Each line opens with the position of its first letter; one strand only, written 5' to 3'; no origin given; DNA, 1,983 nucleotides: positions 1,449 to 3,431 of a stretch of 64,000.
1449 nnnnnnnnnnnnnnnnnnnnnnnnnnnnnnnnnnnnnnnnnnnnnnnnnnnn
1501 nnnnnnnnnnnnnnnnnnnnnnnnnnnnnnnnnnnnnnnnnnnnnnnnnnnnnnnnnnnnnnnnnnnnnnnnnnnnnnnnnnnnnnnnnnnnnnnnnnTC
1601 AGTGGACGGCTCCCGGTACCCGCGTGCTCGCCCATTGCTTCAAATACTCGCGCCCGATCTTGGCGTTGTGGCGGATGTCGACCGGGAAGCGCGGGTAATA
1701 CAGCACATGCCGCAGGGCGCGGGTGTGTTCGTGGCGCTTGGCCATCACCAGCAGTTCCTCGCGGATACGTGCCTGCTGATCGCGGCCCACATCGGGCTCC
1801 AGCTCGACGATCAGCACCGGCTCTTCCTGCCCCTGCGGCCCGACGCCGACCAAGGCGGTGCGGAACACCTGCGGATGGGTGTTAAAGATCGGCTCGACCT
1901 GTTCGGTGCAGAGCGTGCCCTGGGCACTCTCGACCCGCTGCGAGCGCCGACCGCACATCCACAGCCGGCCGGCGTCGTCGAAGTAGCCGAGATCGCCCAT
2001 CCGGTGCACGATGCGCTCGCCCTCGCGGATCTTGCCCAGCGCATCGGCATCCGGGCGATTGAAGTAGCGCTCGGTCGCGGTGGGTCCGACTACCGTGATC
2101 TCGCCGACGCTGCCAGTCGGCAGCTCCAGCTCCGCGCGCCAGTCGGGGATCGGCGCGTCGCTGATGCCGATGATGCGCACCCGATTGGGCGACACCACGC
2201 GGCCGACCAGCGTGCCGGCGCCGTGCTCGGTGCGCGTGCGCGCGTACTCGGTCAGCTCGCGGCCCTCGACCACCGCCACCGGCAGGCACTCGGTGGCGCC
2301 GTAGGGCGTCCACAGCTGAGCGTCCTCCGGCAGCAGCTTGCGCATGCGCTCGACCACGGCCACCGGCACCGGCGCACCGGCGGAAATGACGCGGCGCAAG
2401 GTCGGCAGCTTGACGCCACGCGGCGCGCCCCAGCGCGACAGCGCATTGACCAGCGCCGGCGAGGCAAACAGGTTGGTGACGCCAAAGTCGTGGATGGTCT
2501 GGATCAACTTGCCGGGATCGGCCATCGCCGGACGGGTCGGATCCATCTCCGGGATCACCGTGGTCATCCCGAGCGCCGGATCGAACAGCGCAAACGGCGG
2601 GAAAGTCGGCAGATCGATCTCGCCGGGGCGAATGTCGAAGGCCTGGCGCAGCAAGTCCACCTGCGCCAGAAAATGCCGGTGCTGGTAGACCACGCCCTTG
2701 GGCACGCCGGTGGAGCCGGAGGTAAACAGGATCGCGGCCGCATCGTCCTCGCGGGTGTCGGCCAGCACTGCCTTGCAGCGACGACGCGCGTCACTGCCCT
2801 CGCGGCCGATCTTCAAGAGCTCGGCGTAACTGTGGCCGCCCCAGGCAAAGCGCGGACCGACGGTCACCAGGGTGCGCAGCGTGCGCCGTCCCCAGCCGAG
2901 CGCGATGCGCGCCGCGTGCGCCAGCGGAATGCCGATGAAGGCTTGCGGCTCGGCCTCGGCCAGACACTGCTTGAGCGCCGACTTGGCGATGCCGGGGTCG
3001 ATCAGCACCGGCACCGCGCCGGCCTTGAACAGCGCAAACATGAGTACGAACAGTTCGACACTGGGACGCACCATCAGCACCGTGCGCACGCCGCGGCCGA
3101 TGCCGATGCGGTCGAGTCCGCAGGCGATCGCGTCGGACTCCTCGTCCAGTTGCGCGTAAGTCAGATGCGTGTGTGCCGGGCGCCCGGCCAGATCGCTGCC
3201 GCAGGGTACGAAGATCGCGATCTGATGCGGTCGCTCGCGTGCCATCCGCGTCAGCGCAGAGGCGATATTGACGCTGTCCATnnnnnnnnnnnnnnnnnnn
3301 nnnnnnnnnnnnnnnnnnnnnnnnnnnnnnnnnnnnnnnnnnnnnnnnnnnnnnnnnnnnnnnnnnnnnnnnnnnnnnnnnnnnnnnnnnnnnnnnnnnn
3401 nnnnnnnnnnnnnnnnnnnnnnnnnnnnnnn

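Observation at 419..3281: OleC/OleD-like ligase-reductase pair translationally coupled to a 51-aa Cys-rich basic peptide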

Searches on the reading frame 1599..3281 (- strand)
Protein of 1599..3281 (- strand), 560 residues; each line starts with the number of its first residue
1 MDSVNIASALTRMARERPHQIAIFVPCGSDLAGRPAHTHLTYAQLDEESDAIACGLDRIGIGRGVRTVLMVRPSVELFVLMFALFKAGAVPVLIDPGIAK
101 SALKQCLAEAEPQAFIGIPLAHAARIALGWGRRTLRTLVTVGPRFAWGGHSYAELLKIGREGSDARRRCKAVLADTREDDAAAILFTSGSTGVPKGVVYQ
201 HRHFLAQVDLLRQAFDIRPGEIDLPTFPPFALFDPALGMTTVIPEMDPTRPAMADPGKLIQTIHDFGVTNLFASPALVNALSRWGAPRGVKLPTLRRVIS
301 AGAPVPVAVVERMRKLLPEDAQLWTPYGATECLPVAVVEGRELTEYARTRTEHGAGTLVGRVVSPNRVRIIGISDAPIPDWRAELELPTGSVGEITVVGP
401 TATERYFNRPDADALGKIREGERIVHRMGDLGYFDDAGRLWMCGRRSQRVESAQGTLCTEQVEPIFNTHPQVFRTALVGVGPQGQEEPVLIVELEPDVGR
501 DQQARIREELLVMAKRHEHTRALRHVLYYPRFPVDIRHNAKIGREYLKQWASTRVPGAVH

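Call 3: search_protein_families(library=pfam, proteins=[window:1599-3281:-], max_evalue=0.01)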
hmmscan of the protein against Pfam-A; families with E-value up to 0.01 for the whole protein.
window:1599-3281:- (560 aa): 1 family
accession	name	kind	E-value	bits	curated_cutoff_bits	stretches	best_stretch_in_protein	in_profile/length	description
PF00501.34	AMP-binding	-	5.1e-55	187.3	29.9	1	13-407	4-384/384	AMP-binding enzyme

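Call 4: search_protein_families(library=ncbifam, proteins=[window:1599-3281:-], max_evalue=0.01)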
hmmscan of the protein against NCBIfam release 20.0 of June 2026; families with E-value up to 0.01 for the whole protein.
window:1599-3281:- (560 aa): 102 families (the best 25 are shown)
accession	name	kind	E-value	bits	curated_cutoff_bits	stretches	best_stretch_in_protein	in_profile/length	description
NF045786.1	OlefBLtnSynXan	equivalog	7.9e-255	846.4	900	1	4-553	1-543/544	olefin beta-lactone synthetase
NF006754.0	PRK09274.1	equivalog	2.1e-219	729.3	478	1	3-555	4-551/555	fatty acid CoA ligase family protein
NF045785.1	OlefBLtnSynShew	equivalog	1.3e-171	571.8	850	1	5-551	2-551/552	olefin beta-lactone synthetase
NF004837.0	PRK06187.1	subfamily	2.1e-54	184.7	476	1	4-502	8-479/531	long-chain-fatty-acid--CoA ligase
TIGR01733.1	AA-adenyl-dom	subfamily_domain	2.3e-39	135.4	317.4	1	41-450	1-382/409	amino acid adenylation domain-containing protein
NF006182.0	PRK08316.1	subfamily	6e-37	127.3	663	1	4-482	11-453/523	fatty acyl-CoA synthetase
NF005801.1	PRK07656.1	equivalog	5.7e-31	107.7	657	1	37-481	24-438/500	FadD3 family acyl-CoA ligase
NF009233.0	PRK12583.1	subfamily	2.7e-30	105.3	832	2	134-499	158-504/558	fatty acid CoA ligase family protein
NF005857.1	PRK07786.1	exception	5.2e-30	104.4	733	1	38-533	33-499/513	fatty-acid--CoA ligase FadD5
NF006181.0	PRK08314.1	subfamily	6.3e-30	103.9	705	2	170-489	195-495/563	long-chain-fatty-acid--CoA ligase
NF005676.0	PRK07470.1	equivalog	7e-30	104.1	774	1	4-547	20-525/544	acyl-CoA synthetase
NF004822.0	PRK06178.1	equivalog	6.1e-29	101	782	3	378-503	404-526/571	acyl-CoA synthetase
TIGR03098.1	ligase_PEP_1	hypoth_equivalog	1.3e-28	99.7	592.35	1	36-335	22-317/517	acyl-CoA ligase (AMP-forming), exosortase A system-associated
TIGR03208.1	cyc_hxne_CoA_lg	equivalog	9.8e-27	93.9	792.3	1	32-480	46-473/538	cyclohexanecarboxylate-CoA ligase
NF004511.1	PRK05852.1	equivalog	1.8e-26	92.8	650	1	11-485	6-443/505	FadD7 family fatty acid--CoA ligase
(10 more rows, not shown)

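Call 13: find_encoding_contigs(protein=window:1599-3281:-, flank=10000, max_places=6)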
Protein window:1599-3281:- (560 aa): no gene with exactly this product is on record in the collection.

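Call 16: find_homologous_proteins(query=window:1599-3281:-, max_evalue=1e-50)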
Query window:1599-3281:- (560 aa): 8000 proteins with E <= 1e-50 among 8000 candidates; the best 120 are listed.
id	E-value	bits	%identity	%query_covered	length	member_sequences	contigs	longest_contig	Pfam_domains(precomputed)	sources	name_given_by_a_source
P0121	0.0e+0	1160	91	99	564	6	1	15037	PF00501.35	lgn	-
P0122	0.0e+0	1120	87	99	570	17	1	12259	PF00501.35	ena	-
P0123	0.0e+0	1114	88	99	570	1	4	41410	PF00501.35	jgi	jgi:olefin beta-lactone synthetase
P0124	0.0e+0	1108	86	100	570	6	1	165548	PF00501.35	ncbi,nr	ncbi:MAG: AMP-binding protein [Rhodanobacteraceae bacterium]|nr:AMP-binding protein [Rhodanobacterac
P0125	0.0e+0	1105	86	99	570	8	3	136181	PF00501.35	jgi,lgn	jgi:olefin beta-lactone synthetase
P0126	0.0e+0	1104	86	99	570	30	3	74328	PF00501.35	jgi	jgi:acyl-CoA synthetase (AMP-forming)/AMP-acid ligase II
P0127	0.0e+0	1102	85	99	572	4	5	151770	PF00501.35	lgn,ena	-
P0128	0.0e+0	1101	87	99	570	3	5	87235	PF00501.35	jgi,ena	-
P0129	0.0e+0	1095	86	99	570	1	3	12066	PF00501.35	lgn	-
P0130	0.0e+0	1080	84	100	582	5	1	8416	PF00501.35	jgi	-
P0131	0.0e+0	1076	85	99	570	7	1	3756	PF00501.35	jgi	jgi:acyl-CoA synthetase (AMP-forming)/AMP-acid ligase II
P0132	0.0e+0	1074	83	99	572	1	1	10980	PF00501.35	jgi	jgi:acyl-coenzyme A synthetase/AMP-(fatty) acid ligase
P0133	0.0e+0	1055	83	99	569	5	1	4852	PF00501.35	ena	-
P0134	1.2e-287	973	77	99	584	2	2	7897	PF00501.35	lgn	-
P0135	3.8e-242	823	68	99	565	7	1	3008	PF00501.35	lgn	-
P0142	2.2e-218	744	64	98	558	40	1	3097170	PF00501.35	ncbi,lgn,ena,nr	ncbi:MAG: AMP-binding protein [Xanthomonadales bacterium]|nr:AMP-binding protein [Xanthomonadales ba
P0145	4.4e-218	743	64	98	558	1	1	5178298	PF00501.35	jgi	jgi:acyl-CoA synthetase (AMP-forming)/AMP-acid ligase II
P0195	3.1e-212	724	63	96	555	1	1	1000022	PF00501.35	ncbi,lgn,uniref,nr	ncbi:olefin beta-lactone synthetase [Chiayiivirga flava]|uniref:Acyl-CoA synthetase (AMP-forming)/AM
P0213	3.2e-211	721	63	98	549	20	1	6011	PF00501.35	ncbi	ncbi:MAG: olefin beta-lactone synthetase [Pseudoxanthomonas sp.]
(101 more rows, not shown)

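Call 17: find_encoding_contigs(protein=P0124, flank=10000, max_places=2)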
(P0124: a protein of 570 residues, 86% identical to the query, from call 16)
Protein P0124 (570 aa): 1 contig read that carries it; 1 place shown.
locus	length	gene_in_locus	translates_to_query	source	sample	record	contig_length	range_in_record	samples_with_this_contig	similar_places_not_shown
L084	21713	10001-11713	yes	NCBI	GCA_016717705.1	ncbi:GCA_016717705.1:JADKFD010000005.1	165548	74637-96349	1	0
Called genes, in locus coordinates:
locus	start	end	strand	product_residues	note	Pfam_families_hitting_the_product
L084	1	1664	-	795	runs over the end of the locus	PF02102:Peptidase_M35 (weak), PF14521:Aspzincin_M35, PF04151:PPC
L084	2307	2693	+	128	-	PF01814:Hemerythrin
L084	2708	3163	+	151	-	PF01814:Hemerythrin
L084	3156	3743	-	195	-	PF01121:CoaE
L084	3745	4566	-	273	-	PF06750:A24_N_bact, PF01478:Peptidase_A24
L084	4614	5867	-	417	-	PF28597:T2SSF_N, PF00482:T2SSF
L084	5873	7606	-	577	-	PF05157:MshEN, PF00437:T2SSE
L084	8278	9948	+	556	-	-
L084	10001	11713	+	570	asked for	PF00501:AMP-binding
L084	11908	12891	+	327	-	PF01073:3Beta_HSD, PF01370:Epimerase, PF02719:Polysacc_synt_2 (weak), PF04321:RmlD_sub_bind, PF05368:NmrA, PF13460:NAD_binding_10, PF16363:GDP_Man_Dehyd (weak), PF07993:NAD_binding_4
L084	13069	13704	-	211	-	-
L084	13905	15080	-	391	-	PF00990:GGDEF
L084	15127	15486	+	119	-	PF13744:HTH_37, PF01381:HTH_3 (weak)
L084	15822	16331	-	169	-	-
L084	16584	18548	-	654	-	-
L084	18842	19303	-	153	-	-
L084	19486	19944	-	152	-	-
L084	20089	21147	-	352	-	PF02775:TPP_enzyme_C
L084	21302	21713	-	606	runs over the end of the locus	PF01558:POR, PF01855:POR_N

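Call 18: find_encoding_contigs(protein=P0195, flank=10000, max_places=2)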
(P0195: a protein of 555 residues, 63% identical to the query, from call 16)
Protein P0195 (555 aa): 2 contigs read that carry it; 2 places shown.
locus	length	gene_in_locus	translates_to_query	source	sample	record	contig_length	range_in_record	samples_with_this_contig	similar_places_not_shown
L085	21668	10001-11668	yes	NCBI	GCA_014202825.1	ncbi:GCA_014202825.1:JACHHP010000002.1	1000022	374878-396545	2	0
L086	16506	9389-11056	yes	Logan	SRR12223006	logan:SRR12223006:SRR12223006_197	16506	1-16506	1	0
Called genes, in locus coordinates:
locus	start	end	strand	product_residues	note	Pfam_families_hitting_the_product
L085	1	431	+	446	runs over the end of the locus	PF10396:TrmE_N, PF12631:MnmE_helical, PF01926:MMR_HSR1, PF02421:FeoB_N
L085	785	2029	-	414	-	PF02771:Acyl-CoA_dh_N, PF02770:Acyl-CoA_dh_M, PF00441:Acyl-CoA_dh_1, PF08028:Acyl-CoA_dh_2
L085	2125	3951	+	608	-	PF02770:Acyl-CoA_dh_M, PF00441:Acyl-CoA_dh_1, PF08028:Acyl-CoA_dh_2 (weak), PF12806:Acyl-CoA_dh_C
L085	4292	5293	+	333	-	PF03544:TonB_C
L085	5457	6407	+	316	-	PF03544:TonB_C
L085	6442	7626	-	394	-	PF12679:ABC2_membrane_2, PF12698:ABC2_membrane_3, PF01061:ABC2_membrane (weak)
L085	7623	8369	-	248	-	PF00005:ABC_tran, PF13304:AAA_21 (faint)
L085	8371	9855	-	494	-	PF00561:Abhydrolase_1, PF08386:Abhydrolase_4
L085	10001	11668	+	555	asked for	PF00501:AMP-binding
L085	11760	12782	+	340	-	PF01073:3Beta_HSD, PF01370:Epimerase, PF04321:RmlD_sub_bind, PF05368:NmrA (weak), PF13460:NAD_binding_10, PF16363:GDP_Man_Dehyd (weak), PF07993:NAD_binding_4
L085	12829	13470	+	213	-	PF02036:SCP2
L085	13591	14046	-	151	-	-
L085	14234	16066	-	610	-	PF00672:HAMP (weak), PF08448:PAS_4, PF00512:HisKA, PF02518:HATPase_c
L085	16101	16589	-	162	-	PF20730:YetF_N, PF04239:DUF421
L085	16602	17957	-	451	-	PF00072:Response_reg, PF00158:Sigma54_activat, PF14532:Sigma54_activ_2, PF00004:AAA (weak), PF07728:AAA_5 (weak), PF25601:AAA_lid_14, PF02954:HTH_8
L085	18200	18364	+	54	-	-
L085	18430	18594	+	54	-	PF08085:Entericidin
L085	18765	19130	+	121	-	PF14346:DUF4398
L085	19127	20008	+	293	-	PF05359:DUF748 (faint), PF14346:DUF4398 (weak), PF00691:OmpA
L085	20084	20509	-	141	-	PF03061:4HBT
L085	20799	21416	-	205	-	PF06803:DUF1232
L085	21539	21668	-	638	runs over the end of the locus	PF13091:PLDc_2, PF00614:PLDc (faint), PF13091:PLDc_2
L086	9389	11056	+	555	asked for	PF00501:AMP-binding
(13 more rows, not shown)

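Call 19: find_encoding_contigs(protein=P0142, flank=10000, max_places=1)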
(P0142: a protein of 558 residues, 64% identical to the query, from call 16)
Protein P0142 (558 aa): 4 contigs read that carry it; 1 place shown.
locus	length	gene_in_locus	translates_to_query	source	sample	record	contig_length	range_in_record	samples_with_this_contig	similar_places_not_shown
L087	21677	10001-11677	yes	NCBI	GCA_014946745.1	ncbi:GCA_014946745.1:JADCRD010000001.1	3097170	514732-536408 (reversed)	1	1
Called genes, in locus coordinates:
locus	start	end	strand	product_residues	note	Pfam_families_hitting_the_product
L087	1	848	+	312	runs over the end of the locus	PF00291:PALP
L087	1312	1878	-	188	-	PF22769:DCD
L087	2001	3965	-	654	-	PF02129:Peptidase_S15, PF20434:BD-FAE (weak), PF01738:DLH, PF00326:Peptidase_S9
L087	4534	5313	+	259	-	PF00106:adh_short, PF08659:KR, PF13561:adh_short_C2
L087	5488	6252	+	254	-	PF03372:Exo_endo_phos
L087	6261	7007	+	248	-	PF00657:Lipase_GDSL, PF13472:Lipase_GDSL_2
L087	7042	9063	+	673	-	PF07715:Plug, PF00593:TonB_dep_Rec_b-barrel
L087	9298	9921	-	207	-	PF05685:Uma2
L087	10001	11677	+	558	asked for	PF00501:AMP-binding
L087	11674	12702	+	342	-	PF01073:3Beta_HSD, PF01370:Epimerase, PF02719:Polysacc_synt_2 (faint), PF04321:RmlD_sub_bind, PF13460:NAD_binding_10, PF16363:GDP_Man_Dehyd, PF07993:NAD_binding_4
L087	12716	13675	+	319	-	PF00126:HTH_1, PF03466:LysR_substrate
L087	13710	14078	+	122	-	-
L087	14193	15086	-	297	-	PF03009:GDPD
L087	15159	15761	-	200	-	PF01914:MarC, PF03741:TerC (faint)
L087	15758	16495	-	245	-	PF00106:adh_short, PF08659:KR (weak), PF13561:adh_short_C2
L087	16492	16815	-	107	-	PF00462:Glutaredoxin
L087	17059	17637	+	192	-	PF00081:Sod_Fe_N, PF02777:Sod_Fe_C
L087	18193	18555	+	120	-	-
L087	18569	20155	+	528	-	PF00082:Peptidase_S8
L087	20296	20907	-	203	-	-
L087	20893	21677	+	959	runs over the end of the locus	PF08450:SGL (faint), PF16819:DUF5074 (faint), PF23754:Beta-prop_IP5PC_F (faint), PF24684:Vgb_lyase (faint), PF07494:Reg_prop (weak), PF07495:Y_Y_Y, PF00990:GGDEF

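Call 20: find_encoding_contigs(protein=P0213, flank=10000, max_places=1)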
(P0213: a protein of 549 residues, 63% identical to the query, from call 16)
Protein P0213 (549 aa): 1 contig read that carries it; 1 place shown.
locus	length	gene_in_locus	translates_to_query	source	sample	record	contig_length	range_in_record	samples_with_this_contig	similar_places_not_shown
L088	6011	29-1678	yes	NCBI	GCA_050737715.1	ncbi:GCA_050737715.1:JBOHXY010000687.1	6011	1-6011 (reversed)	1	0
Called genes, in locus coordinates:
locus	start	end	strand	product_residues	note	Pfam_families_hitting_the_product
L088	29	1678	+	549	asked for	PF00501:AMP-binding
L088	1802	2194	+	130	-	PF04480:DUF559, PF18741:MTES_1575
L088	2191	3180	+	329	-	PF01073:3Beta_HSD, PF01370:Epimerase, PF02719:Polysacc_synt_2 (weak), PF04321:RmlD_sub_bind, PF05368:NmrA, PF13460:NAD_binding_10, PF16363:GDP_Man_Dehyd, PF07993:NAD_binding_4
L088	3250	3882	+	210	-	PF02036:SCP2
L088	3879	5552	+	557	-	PF03109:ABC1, PF27536:UbiB_helical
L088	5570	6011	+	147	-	?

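Call 31: find_encoding_contigs(protein=P0145, flank=10000, max_places=1)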
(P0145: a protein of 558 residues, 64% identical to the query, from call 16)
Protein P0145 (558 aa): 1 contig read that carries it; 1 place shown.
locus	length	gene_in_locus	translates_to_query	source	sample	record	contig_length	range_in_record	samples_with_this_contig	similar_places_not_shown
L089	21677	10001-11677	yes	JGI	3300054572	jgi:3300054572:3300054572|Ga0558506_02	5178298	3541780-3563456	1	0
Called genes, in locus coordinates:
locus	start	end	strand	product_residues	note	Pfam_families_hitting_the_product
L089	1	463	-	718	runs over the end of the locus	PF02129:Peptidase_S15, PF20434:BD-FAE (weak), PF01738:DLH (weak), PF12146:Hydrolase_4 (faint), PF00326:Peptidase_S9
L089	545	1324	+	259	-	PF00106:adh_short, PF08659:KR, PF13561:adh_short_C2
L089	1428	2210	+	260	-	PF11101:DUF2884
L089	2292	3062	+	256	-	PF03372:Exo_endo_phos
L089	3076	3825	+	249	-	PF25182:NonGDSL (weak), PF00657:Lipase_GDSL, PF13472:Lipase_GDSL_2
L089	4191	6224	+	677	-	PF07715:Plug, PF00593:TonB_dep_Rec_b-barrel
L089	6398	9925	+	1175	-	PF00082:Peptidase_S8, PF04151:PPC (faint), PF20773:InhA-like_MAM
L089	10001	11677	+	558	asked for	PF00501:AMP-binding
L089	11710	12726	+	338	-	PF01073:3Beta_HSD, PF01370:Epimerase, PF02719:Polysacc_synt_2 (faint), PF04321:RmlD_sub_bind, PF05368:NmrA (faint), PF13460:NAD_binding_10, PF16363:GDP_Man_Dehyd (faint), PF07993:NAD_binding_4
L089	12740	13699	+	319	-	PF00126:HTH_1, PF03466:LysR_substrate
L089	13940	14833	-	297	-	PF03009:GDPD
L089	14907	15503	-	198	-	PF01914:MarC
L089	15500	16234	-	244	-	PF00106:adh_short, PF13561:adh_short_C2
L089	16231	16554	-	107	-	PF00462:Glutaredoxin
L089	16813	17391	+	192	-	PF00081:Sod_Fe_N, PF02777:Sod_Fe_C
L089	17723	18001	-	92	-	-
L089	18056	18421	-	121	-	PF05598:DUF772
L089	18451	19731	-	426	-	PF10117:McrBC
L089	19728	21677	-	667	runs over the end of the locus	PF12102:MrcB_N, PF00004:AAA (faint), PF07728:AAA_5, PF28529:McrB_lid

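Call 33: search_solved_structures(query=window:1599-3281:-, max_evalue=1e-20)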
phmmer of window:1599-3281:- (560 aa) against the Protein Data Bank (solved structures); distinct sequences matched with E-value up to 1e-20: 8.
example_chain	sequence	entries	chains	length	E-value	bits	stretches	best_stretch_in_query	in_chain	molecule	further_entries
6mfy_A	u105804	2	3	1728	4.2e-26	94.7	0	179-451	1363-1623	Linear gramicidin synthase subunit A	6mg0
9meh_A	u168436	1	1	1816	5.1e-26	94.4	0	178-451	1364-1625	Linear gramicidin synthase subunit A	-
6mfz_A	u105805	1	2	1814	5.2e-26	94.4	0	179-451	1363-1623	Linear gramicidin synthase subunit A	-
9be3_A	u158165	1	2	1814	5.2e-26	94.4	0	179-451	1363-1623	Linear gramicidin synthase subunit A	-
9be4_A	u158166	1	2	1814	5.2e-26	94.4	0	179-451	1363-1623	Linear gramicidin synthase subunit A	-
8r2q_A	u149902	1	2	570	2.1e-25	92.4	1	38-534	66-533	Probable fatty-acid-CoA ligase FadD5 (Fatty-acid-CoA synthetase) (Fatty-acid-CoA synthase)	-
8r2r_A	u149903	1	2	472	4.5e-21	78.1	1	38-472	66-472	Probable fatty-acid-CoA ligase FadD5 (Fatty-acid-CoA synthetase) (Fatty-acid-CoA synthase)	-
1ult_A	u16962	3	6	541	5.5e-21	77.8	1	39-493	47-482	long chain fatty acid-CoA ligase | long-chain-fatty-acid-CoA synthetase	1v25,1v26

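Call 43: find_related_loci(query=window:1599-3281:-, collection=metagenome_contigs, flank=8000)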
Query window:1599-3281:- (560 aa) in metagenome_contigs; peptide patterns used: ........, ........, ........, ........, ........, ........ (x = any residue, [..] = any of these).
600 stretches matched a pattern (row limit reached: there are more); 446 encode a relative of the query (tblastn E <= 1e-3); the best 80 are kept; 80 distinct loci.
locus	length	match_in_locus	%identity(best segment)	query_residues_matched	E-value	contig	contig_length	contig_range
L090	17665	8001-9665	85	1-555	0e+0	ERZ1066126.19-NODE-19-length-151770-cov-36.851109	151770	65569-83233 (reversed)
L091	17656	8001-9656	87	1-552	0e+0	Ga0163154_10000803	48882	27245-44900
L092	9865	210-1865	87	1-552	0e+0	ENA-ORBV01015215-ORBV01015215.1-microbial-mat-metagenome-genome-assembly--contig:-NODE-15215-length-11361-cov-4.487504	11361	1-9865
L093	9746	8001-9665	87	1-555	0e+0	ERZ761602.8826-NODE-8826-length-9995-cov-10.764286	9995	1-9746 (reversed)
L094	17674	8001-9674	84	1-558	0e+0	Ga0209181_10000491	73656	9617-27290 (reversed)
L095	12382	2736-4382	62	3-554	0e+0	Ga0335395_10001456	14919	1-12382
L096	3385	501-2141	64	1-554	0e+0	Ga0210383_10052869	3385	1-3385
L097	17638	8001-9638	62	2-554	0e+0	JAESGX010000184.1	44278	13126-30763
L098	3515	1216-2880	60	5-555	0e+0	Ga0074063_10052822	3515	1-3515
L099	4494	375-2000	61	2-555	0e+0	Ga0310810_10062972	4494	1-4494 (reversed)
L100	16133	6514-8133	61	2-552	0e+0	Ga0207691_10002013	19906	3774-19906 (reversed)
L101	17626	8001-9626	61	2-555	0e+0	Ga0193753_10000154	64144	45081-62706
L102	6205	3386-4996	62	2-552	0e+0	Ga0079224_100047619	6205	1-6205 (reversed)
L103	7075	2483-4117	57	2-555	0e+0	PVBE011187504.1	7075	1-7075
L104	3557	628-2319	60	3-560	0e+0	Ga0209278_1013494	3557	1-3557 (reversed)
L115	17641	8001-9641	59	3-555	0e+0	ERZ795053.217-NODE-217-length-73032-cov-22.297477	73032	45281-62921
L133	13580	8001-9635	59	2-553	0e+0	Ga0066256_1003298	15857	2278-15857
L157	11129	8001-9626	56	2-555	0e+0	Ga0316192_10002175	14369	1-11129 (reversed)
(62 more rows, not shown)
